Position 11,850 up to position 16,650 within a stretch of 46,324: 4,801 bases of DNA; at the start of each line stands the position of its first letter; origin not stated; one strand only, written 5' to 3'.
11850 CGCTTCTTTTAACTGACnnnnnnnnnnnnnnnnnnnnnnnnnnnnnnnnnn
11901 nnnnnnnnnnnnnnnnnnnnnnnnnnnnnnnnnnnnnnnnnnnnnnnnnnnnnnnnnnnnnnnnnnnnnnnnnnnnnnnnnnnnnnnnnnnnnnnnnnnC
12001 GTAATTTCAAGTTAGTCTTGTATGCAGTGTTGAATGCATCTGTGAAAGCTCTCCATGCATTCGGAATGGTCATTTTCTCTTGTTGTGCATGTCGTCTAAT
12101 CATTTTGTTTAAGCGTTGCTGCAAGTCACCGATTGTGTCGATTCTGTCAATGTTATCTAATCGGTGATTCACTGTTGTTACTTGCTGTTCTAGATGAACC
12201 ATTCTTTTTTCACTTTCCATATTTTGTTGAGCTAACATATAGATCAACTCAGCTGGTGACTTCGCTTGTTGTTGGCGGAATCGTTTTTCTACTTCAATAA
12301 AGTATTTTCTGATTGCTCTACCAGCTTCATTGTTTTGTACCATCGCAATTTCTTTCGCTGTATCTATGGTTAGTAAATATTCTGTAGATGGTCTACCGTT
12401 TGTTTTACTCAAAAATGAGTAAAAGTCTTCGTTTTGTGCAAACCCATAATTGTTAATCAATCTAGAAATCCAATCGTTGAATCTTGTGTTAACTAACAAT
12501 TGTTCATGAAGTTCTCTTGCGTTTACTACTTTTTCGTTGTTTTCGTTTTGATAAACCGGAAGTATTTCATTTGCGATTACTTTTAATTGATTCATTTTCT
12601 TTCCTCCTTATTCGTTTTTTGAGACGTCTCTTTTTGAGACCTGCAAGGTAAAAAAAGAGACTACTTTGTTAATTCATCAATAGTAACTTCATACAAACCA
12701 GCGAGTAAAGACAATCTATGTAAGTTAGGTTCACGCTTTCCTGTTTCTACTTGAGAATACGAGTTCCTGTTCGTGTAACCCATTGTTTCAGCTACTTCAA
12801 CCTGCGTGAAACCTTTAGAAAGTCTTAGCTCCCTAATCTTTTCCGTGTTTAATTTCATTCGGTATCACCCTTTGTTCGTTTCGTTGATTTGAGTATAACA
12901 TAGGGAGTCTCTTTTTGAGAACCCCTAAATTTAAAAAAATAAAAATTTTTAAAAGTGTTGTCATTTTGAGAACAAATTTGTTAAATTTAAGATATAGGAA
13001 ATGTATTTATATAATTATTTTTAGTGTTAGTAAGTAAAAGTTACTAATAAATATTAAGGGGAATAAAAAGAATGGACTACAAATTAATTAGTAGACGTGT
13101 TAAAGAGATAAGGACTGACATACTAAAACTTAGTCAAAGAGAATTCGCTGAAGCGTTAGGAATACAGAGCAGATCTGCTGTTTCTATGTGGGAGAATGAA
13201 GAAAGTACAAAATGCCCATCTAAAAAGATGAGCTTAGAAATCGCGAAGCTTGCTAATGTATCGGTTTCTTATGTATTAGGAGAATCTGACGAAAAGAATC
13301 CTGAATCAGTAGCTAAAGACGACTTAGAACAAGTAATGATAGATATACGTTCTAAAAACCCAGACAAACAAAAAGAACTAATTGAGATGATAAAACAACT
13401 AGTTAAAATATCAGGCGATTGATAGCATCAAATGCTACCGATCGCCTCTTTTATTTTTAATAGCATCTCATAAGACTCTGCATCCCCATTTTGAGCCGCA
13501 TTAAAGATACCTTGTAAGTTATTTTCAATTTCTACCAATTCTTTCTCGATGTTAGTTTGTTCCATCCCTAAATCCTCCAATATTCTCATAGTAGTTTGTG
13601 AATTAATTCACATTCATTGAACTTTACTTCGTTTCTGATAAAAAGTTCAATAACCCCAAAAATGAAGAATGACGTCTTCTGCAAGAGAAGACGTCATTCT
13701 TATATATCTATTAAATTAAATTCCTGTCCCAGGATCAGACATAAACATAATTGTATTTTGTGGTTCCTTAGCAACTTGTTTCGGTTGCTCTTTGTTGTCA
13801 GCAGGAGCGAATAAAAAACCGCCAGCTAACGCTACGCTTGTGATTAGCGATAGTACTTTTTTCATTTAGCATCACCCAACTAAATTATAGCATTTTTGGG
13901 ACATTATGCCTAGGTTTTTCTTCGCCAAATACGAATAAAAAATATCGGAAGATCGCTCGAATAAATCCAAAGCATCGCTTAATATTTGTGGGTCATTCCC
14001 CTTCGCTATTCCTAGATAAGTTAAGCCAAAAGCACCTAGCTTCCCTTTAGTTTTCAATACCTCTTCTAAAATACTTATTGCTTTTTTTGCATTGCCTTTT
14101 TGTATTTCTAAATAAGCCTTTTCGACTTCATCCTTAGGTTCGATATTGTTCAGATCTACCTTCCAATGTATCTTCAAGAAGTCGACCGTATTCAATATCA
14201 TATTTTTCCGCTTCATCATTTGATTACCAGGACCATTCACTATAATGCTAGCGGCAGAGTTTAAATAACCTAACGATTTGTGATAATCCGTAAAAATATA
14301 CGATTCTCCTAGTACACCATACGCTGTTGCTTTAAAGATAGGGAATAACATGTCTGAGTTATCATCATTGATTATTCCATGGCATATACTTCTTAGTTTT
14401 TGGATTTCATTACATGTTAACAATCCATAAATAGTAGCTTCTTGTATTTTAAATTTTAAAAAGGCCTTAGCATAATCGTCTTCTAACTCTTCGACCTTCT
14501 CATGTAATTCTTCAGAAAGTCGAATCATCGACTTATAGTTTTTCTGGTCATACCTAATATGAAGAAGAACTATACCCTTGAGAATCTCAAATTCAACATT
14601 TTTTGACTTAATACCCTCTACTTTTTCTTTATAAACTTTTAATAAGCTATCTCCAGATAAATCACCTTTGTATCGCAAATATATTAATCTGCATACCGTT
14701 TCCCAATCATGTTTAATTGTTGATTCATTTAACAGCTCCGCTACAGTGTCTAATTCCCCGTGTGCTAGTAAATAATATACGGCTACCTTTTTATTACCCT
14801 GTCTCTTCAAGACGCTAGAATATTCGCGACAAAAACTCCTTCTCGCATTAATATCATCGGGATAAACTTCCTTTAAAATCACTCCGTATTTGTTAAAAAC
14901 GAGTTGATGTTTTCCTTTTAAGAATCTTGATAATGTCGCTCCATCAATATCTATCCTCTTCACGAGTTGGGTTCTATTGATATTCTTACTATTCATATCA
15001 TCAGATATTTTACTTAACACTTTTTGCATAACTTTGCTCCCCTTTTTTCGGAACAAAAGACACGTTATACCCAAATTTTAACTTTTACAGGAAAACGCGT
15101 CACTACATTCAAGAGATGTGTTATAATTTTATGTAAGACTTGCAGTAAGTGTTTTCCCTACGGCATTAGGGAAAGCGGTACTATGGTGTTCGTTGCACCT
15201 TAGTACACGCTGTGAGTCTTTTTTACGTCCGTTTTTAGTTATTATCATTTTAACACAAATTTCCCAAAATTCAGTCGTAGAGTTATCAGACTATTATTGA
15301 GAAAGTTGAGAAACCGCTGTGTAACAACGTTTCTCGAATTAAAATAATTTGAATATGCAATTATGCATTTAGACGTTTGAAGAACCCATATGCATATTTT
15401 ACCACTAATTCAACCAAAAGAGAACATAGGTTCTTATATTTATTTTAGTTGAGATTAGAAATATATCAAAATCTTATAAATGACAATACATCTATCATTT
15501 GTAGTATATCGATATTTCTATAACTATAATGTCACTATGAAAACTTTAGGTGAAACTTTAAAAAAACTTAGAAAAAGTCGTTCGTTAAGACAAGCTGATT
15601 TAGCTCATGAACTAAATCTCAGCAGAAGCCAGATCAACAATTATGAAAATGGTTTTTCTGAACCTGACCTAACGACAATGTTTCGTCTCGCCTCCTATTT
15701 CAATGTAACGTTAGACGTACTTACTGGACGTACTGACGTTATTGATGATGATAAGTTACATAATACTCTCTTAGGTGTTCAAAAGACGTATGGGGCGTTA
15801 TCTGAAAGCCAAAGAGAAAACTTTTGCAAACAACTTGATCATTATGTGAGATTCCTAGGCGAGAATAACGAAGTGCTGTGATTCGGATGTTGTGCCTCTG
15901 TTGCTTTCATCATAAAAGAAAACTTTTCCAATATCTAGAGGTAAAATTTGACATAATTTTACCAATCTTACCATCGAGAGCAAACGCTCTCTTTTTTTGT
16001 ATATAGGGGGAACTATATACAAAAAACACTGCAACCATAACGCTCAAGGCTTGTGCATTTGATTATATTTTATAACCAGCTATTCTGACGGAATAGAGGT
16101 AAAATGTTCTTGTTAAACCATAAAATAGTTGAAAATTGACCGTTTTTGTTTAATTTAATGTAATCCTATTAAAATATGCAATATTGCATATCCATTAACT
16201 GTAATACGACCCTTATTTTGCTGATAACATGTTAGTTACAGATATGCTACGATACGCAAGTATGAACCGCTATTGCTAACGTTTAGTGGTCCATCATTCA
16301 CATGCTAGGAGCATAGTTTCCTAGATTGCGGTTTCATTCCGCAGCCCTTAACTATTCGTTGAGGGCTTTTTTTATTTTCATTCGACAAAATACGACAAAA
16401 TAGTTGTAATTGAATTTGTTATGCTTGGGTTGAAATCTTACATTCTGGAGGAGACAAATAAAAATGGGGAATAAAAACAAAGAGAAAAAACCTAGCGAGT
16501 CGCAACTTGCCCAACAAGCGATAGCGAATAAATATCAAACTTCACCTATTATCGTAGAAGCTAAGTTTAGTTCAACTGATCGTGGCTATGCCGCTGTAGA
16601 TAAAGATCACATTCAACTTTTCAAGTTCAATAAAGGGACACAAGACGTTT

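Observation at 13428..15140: Arbitrium-like peptide communication module (HTH-TPR receptor, secreted pro-peptide, downstream small ORF) next to the cI/cro switch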

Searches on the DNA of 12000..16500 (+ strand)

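Call 78: search_dna_similar(query=window:12000-16500:+, collection=plasmids, mode=near, max_rows=12)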
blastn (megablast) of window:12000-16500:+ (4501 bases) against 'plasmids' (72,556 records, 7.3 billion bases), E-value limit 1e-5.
Records with a match: 56; places in all: 57; records where one place covers at least 80% of the query: 0.
Best place of each record, by identity: 80-90% 44; 60-80% 12.
By first word of the organism name: Bacillus 56.
By predicted mobility (MOB-suite, as given by PLSDB): non-mobilizable 56.
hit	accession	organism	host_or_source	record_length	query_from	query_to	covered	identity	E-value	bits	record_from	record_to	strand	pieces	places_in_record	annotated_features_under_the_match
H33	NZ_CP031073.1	Bacillus mycoides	cell culture,soil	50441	1564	3999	49%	80.5%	0e+0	1646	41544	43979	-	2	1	AimR family lysis-lysogeny pheromone receptor | helix-turn-helix transcriptional regulator | hypothetical protein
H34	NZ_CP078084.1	Bacillus tropicus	Cell culture,soil sample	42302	1561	3446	42%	84.6%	0e+0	1862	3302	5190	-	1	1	AimR family lysis-lysogeny pheromone receptor | hypothetical protein | DNA polymerase III subunit delta'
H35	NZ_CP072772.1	Bacillus cereus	mixed culture,Bee Honey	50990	1561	3409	41%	84.9%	0e+0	1855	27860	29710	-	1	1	AimR family lysis-lysogeny pheromone receptor | hypothetical protein | DNA polymerase III subunit delta'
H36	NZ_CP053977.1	Bacillus thuringiensis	-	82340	1561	3329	39%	85.3%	0e+0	1818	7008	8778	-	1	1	AimR family lysis-lysogeny pheromone receptor | hypothetical protein (x2)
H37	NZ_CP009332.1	Bacillus thuringiensis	-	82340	1561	3308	39%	85.5%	0e+0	1818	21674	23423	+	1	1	AimR family lysis-lysogeny pheromone receptor | hypothetical protein (x2)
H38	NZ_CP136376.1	Bacillus mycoides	whole organism,soil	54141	1584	3030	32%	86.4%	0e+0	1585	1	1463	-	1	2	AimR family lysis-lysogeny pheromone receptor | hypothetical protein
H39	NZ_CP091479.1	Bacillus cereus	cell culture,soil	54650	3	3974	34%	78.8%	2e-151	993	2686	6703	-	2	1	AimR family lysis-lysogeny pheromone receptor | antA/AntB antirepressor family protein | helix-turn-helix transcriptional regulator (x3) | hypothetical protein (x2)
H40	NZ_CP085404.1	Bacillus anthracis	single cell,soil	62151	1561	3446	35%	76.3%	1e-127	808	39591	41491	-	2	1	AimR family lysis-lysogeny pheromone receptor | hypothetical protein | DNA polymerase III subunit delta'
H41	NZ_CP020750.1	Bacillus mycoides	whole organism,soil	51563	580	3406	28%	87.0%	0e+0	1404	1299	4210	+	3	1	AimR family lysis-lysogeny pheromone receptor | helix-turn-helix transcriptional regulator (x2) | hypothetical protein (x2) | phage antirepressor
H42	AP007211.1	Bacillus cereus NC7401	-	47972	580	1898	23%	88.9%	0e+0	1288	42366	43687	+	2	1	hypothetical protein (x2) | conserved hypothetical protein (x4)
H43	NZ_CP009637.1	Bacillus cereus 03BB108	Dust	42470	1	3333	21%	82.1%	7e-120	801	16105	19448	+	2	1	AimR family lysis-lysogeny pheromone receptor | antA/AntB antirepressor family protein | helix-turn-helix transcriptional regulator (x2) | hypothetical protein (x2)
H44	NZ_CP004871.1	Bacillus thuringiensis serovar kurstaki str. HD-1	soil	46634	585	1492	20%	85.2%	0e+0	924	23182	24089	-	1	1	helix-turn-helix transcriptional regulator (x2) | hypothetical protein | Rha family transcriptional regulator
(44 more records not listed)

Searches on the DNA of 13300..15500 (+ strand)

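Call 5: search_dna_similar(query=window:13300-15300:+, collection=phages, mode=near)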
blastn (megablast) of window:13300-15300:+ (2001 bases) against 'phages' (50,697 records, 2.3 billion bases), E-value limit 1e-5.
Records with a match: 2; places in all: 2; records where one place covers at least 80% of the query: 0.
Best place of each record, by identity: 80-90% 2.
By first word of the organism name: Bacillus 2.
By host as written in the record: Bacillus cereus NC7401/2455 1; Bacillus cereus IS075 1.
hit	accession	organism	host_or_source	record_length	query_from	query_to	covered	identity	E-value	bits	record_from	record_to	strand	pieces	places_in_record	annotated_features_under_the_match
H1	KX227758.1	Bacillus phage PfNC7401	Bacillus cereus NC7401/2455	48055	469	598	6%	89.2%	2e-37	163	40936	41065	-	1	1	hypothetical protein | helix-turn-helix protein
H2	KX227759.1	Bacillus phage PfIS075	Bacillus cereus IS075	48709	469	598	6%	89.2%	2e-37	163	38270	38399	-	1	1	hypothetical protein | helix-turn-helix protein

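Call 74: search_rna_families(source=window, start=13400, end=15500, threshold=evalue, max_evalue=10)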
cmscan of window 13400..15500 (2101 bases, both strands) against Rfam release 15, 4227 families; matches with E-value up to 10: 13.
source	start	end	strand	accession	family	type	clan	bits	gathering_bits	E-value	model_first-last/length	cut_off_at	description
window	13574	13700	-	RF01774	rpsL_ricks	Cis-reg; leader;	-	26.3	60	3.3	1-131/131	no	Rickettsia rpsL leader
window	13600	13668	-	RF03229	mir-1297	Gene; miRNA;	-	24.8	84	0.053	1-77/77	no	mir-1297 microRNA precursor family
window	13587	13698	+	RF02607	AbsR25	Gene; sRNA;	-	24.7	47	0.18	1-164/164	no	Acinetobacter sRNA 25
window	13618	13704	+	RF02637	EF0408_EF0409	Gene; sRNA;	-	21.2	440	0.0072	1-412/412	no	Enterococcus sRNA EF0408_EF0409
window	13400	13465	+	RF00828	mir-75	Gene; miRNA;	-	19.7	60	0.79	4-92/92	5'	mir-75 microRNA precursor family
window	14021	14122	-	RF02183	ST7-OT3_1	Gene; lncRNA;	-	19.7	50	3.6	1-79/79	no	ST7 overlapping transcript 3 conserved region 1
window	13481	13524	-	RF01098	RF_site9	Cis-reg; frameshift_element;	-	19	70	3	1-50/50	no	Gag/pro ribosomal frameshift site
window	15149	15181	+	RF01336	CRISPR-DR23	Gene; CRISPR;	-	18.1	45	4.1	1-36/36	no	CRISPR RNA direct repeat element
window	13576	13701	-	RF01858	RsaF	Gene; sRNA;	-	16.7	60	7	1-119/119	no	RNA Staph. aureus F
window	15161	15328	+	RF01970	RMST_9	Gene; lncRNA;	-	16.2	65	4.8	1-193/193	no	Rhabdomyosarcoma 2 associated transcript conserved region 9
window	13665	13703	+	RF04127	MIR8007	Gene; miRNA;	-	15.5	195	7.5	1-226/226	no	MIR8007 microRNA precursor family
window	15133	15224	+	RF00386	Entero_5_CRE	Cis-reg;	-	14.7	46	8.5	1-90/90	no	Enterovirus 5' cloverleaf cis-acting replication element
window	13713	13744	+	RF01880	Xist_exon1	Gene; lncRNA;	-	11.9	50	4.5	1-85/85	no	X-chromosome inactivation gene exon 1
